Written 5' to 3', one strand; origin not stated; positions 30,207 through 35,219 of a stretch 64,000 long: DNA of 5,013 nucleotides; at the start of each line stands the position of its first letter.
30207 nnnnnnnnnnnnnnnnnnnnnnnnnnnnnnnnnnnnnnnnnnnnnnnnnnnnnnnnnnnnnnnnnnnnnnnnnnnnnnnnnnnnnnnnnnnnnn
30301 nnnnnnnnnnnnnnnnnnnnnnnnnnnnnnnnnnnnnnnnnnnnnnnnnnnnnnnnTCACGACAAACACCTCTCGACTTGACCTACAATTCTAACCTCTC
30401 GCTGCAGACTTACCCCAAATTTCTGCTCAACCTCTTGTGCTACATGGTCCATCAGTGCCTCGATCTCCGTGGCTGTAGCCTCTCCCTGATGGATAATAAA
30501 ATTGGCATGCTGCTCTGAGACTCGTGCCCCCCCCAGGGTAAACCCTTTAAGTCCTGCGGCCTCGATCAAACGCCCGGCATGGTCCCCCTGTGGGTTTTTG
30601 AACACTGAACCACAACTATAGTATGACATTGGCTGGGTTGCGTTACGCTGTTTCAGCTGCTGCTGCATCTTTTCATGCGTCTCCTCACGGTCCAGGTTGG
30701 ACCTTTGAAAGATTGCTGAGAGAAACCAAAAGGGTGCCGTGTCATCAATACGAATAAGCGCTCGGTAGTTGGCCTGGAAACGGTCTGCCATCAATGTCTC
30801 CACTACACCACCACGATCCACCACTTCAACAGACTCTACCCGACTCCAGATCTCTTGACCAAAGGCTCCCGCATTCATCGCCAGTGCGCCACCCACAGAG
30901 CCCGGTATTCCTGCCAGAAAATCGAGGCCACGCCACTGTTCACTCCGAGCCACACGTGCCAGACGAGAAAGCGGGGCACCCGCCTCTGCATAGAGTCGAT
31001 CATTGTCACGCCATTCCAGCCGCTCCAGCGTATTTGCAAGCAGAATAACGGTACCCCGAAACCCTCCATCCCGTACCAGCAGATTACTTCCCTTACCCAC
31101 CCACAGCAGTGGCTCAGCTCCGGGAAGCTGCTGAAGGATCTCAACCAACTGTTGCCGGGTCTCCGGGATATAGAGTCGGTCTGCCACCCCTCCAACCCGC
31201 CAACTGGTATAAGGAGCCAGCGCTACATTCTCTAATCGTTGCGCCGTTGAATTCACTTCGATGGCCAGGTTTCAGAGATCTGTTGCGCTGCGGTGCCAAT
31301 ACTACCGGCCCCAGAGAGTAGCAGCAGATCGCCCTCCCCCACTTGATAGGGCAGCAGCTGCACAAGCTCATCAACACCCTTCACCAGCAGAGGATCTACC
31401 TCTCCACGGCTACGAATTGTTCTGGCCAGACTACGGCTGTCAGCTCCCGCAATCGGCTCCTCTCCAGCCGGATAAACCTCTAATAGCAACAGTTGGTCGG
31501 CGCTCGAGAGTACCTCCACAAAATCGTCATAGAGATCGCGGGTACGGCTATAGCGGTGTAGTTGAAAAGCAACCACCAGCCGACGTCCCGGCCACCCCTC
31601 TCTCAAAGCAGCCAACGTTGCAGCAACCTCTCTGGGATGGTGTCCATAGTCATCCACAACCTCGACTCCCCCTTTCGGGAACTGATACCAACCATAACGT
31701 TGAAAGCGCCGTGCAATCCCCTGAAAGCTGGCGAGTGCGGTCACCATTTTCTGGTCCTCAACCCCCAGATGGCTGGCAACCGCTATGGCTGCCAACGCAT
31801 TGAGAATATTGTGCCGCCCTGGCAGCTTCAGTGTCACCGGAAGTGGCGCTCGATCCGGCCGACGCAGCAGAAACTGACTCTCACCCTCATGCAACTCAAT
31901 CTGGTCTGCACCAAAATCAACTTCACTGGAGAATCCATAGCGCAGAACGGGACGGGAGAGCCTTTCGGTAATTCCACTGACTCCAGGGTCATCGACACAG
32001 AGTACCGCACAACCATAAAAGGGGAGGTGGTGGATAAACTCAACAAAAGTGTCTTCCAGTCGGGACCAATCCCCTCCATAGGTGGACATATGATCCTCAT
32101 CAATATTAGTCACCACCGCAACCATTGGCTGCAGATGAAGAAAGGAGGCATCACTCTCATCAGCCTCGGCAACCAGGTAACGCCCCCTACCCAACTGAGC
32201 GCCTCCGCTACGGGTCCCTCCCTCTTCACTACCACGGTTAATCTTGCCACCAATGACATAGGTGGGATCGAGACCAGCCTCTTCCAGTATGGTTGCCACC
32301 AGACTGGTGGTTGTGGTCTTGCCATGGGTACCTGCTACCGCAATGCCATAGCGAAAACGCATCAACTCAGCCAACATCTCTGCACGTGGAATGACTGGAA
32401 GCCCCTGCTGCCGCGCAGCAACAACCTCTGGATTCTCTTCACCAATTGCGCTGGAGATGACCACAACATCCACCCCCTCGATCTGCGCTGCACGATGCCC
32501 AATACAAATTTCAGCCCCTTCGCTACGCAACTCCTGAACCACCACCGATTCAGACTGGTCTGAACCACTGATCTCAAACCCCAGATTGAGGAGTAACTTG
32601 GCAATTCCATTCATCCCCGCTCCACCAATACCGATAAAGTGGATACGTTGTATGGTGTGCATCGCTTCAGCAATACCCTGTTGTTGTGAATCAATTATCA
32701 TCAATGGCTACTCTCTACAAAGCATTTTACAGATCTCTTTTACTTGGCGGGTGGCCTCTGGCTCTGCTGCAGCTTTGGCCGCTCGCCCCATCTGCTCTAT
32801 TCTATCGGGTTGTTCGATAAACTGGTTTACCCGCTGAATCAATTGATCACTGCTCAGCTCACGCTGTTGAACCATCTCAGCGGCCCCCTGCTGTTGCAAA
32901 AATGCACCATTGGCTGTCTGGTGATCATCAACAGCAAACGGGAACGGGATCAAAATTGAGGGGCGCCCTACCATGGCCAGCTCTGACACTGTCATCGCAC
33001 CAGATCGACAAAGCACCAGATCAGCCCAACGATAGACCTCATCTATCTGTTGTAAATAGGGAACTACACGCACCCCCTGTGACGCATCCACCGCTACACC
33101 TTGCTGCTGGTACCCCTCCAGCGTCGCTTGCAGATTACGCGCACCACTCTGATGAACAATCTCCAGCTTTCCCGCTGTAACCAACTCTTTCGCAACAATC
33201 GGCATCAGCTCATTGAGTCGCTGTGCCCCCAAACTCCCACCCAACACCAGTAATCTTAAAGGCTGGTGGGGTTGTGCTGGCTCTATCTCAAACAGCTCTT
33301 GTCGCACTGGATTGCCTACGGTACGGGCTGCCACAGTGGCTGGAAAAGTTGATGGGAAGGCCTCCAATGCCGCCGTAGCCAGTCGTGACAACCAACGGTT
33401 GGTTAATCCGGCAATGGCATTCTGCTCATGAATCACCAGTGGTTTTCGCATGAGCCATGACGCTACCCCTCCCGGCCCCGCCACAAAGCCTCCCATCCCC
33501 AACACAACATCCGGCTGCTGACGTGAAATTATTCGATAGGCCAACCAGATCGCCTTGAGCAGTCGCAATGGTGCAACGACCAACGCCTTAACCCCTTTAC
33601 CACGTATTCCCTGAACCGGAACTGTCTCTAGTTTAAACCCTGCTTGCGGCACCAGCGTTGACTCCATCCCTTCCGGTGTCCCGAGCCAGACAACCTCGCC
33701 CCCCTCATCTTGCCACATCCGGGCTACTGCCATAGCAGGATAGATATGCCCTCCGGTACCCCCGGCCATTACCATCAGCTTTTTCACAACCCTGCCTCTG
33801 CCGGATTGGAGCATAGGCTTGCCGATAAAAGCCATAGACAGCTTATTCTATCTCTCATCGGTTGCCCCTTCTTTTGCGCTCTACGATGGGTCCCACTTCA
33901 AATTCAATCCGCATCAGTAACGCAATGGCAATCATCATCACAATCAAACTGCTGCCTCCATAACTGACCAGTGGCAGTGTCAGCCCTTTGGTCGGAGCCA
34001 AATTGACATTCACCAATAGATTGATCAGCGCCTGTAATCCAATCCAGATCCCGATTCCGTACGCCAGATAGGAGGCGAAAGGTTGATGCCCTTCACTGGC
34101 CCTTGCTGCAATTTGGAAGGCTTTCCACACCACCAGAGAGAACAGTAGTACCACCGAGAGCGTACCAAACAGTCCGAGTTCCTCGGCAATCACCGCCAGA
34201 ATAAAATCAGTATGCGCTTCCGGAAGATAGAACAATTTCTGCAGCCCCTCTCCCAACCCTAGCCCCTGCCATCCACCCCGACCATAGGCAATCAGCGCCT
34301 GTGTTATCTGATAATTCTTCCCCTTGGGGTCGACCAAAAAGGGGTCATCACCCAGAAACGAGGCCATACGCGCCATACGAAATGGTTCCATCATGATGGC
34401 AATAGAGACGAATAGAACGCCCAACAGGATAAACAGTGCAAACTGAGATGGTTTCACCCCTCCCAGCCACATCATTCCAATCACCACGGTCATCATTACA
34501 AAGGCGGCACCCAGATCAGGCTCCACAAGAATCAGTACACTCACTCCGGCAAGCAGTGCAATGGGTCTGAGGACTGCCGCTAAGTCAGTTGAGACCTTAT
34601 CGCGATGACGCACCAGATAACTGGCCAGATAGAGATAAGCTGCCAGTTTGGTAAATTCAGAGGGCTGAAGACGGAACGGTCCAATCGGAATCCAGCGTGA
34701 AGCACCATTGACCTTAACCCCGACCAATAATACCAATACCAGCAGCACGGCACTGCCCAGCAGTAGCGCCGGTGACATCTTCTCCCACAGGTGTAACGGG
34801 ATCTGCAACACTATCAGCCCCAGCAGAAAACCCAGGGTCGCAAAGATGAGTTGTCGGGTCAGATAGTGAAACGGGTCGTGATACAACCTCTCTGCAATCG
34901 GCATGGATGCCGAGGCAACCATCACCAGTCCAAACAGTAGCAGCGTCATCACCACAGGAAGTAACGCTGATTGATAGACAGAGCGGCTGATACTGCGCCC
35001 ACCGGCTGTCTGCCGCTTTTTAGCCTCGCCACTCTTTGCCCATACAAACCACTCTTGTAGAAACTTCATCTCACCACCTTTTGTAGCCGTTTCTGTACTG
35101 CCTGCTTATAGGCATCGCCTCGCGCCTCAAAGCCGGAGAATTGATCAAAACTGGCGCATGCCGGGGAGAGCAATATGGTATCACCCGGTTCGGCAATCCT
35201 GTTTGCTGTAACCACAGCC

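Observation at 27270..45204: dcw cluster ends at ftsA; ftsZ has moved to directly upstream of mraZ and lpxC is absent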

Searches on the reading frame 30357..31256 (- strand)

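Call 62: search_protein_families(library=ncbifam, max_evalue=1e-20, proteins=[window:30357-31256:-])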
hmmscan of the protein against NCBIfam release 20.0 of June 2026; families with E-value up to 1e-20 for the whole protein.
window:30357-31256:- (299 aa): 7 families
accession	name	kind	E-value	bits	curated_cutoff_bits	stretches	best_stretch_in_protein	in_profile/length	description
NF010480.0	PRK13905.1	equivalog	3.4e-105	351.2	259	1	7-294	16-301/303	UDP-N-acetylmuramate dehydrogenase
TIGR00179.1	murB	equivalog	2.2e-67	227.4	144.5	1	13-292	1-290/290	UDP-N-acetylmuramate dehydrogenase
NF011245.0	PRK14651.1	equivalog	9.8e-45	152.8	224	1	7-277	3-257/273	UDP-N-acetylmuramate dehydrogenase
NF010479.0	PRK13904.1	equivalog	5.8e-44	150.5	273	1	36-291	31-258/258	UDP-N-acetylmuramate dehydrogenase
NF010478.0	PRK13903.1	equivalog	2.1e-42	145.3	231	1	4-166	12-175/362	UDP-N-acetylmuramate dehydrogenase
NF000755.0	PRK00046.1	equivalog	2.1e-35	122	277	0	8-168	5-168/343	UDP-N-acetylmuramate dehydrogenase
NF011242.0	PRK14648.1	equivalog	1.6e-31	109.7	426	0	194-296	242-346/354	UDP-N-acetylmuramate dehydrogenase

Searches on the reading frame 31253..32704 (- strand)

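Call 62: search_protein_families(library=ncbifam, max_evalue=1e-20, proteins=[window:31253-32704:-])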
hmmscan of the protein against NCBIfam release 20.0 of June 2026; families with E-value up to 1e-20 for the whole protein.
window:31253-32704:- (483 aa): 9 families
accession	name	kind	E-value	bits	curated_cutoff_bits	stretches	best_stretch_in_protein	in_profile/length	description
TIGR01082.1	murC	equivalog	2.5e-155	518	335.1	1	20-475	1-447/449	UDP-N-acetylmuramate--L-alanine ligase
NF011171.0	PRK14573.1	equivalog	1.9e-91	307.2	1015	1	18-481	4-449/809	bifunctional UDP-N-acetylmuramate--L-alanine ligase/D-alanine--D-alanine ligase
TIGR01081.1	mpl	equivalog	3.2e-51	174.8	388.7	1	20-476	1-443/448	UDP-N-acetylmuramate:L-alanyl-gamma-D-glutamyl-meso-diaminopimelate ligase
NF053645.1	pMurC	equivalog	1.6e-30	106.3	560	0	23-148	3-132/492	pseudomurein biosynthesis peptide ligase pMurC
TIGR01087.1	murD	equivalog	1.8e-27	96.5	211.95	1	21-352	2-322/441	UDP-N-acetylmuramoyl-L-alanine--D-glutamate ligase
NF001124.0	PRK00139.1-2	equivalog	1.1e-22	80.5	476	0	194-379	200-382/500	UDP-N-acetylmuramoyl-L-alanyl-D-glutamate--2,6-diaminopimelate ligase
NF008896.0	PRK11929.1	equivalog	1.5e-22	79.3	1023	0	192-378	679-866/965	bifunctional UDP-N-acetylmuramoyl-L-alanyl-D-glutamate--2,6-diaminopimelate ligase MurE/UDP-N-acetylmuramoyl-tripeptide--D-alanyl-D-alanine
NF001126.0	PRK00139.1-4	equivalog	2e-22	79.4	373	0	195-373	196-368/486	UDP-N-acetylmuramoyl-L-alanyl-D-glutamate--2,6-diaminopimelate ligase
TIGR01143.1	murF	subfamily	4.3e-21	75.4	288.6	0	110-369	67-320/418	UDP-N-acetylmuramoyl-tripeptide--D-alanyl-D-alanine ligase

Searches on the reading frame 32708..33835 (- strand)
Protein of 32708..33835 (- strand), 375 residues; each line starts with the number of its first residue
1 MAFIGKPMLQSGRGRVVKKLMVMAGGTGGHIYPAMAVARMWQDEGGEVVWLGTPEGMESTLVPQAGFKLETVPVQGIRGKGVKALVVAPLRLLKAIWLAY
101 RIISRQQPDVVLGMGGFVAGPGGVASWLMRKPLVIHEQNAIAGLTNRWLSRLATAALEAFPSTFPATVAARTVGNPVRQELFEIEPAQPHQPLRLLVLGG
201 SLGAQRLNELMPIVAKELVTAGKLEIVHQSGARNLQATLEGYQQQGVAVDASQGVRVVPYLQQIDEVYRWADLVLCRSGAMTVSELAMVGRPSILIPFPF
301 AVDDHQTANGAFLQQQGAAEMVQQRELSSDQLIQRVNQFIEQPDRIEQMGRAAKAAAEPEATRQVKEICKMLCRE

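Call 62: search_protein_families(library=ncbifam, max_evalue=1e-20, proteins=[window:32708-33835:-])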
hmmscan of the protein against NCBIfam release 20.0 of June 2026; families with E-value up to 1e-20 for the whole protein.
window:32708-33835:- (375 aa): 2 families
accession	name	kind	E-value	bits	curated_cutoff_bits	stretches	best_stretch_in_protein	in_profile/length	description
TIGR01133.1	murG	equivalog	4.2e-101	338.5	250.25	1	18-368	6-352/353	undecaprenyldiphospho-muramoylpentapeptide beta-N-acetylglucosaminyltransferase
NF009102.0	PRK12446.1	equivalog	6.5e-39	133.8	339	1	18-348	2-331/352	undecaprenyldiphospho-muramoylpentapeptide beta-N-acetylglucosaminyltransferase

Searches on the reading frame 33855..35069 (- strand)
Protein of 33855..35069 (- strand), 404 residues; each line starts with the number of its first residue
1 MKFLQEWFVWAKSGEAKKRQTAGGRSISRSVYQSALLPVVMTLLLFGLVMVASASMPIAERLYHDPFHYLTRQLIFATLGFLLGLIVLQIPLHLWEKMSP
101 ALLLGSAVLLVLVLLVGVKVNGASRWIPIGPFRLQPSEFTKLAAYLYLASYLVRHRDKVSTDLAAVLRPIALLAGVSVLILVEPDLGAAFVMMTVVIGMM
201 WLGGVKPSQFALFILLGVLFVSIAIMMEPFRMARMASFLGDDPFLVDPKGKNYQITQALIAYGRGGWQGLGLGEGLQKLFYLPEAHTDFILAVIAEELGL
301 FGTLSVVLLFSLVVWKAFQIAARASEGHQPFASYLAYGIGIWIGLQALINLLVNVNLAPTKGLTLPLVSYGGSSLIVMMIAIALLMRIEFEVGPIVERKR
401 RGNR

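Call 62: search_protein_families(library=ncbifam, max_evalue=1e-20, proteins=[window:33855-35069:-])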
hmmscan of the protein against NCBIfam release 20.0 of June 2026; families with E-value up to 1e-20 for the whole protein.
window:33855-35069:- (404 aa): 6 families
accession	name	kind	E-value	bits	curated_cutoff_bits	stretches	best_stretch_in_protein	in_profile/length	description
TIGR02614.1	ftsW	equivalog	5.8e-124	413.8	337.5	1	35-391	3-356/357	putative lipid II flippase FtsW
NF008042.0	PRK10774.1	equivalog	1.8e-112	376.3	493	1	28-392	31-392/405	cell division protein FtsW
TIGR02615.1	spoVE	exception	1e-90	304.8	448.8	1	36-388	4-352/354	stage V sporulation protein E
TIGR02210.1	rodA_shape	equivalog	3.5e-79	266.5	336.7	1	36-390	4-354/357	rod shape-determining protein RodA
NF008060.0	PRK10794.1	equivalog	1.4e-46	159.2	590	1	35-389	19-360/370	peptidoglycan glycosyltransferase MrdB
NF037961.1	RodA_shape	subfamily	2.2e-45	155.8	150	2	39-228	7-193/415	rod shape-determining protein RodA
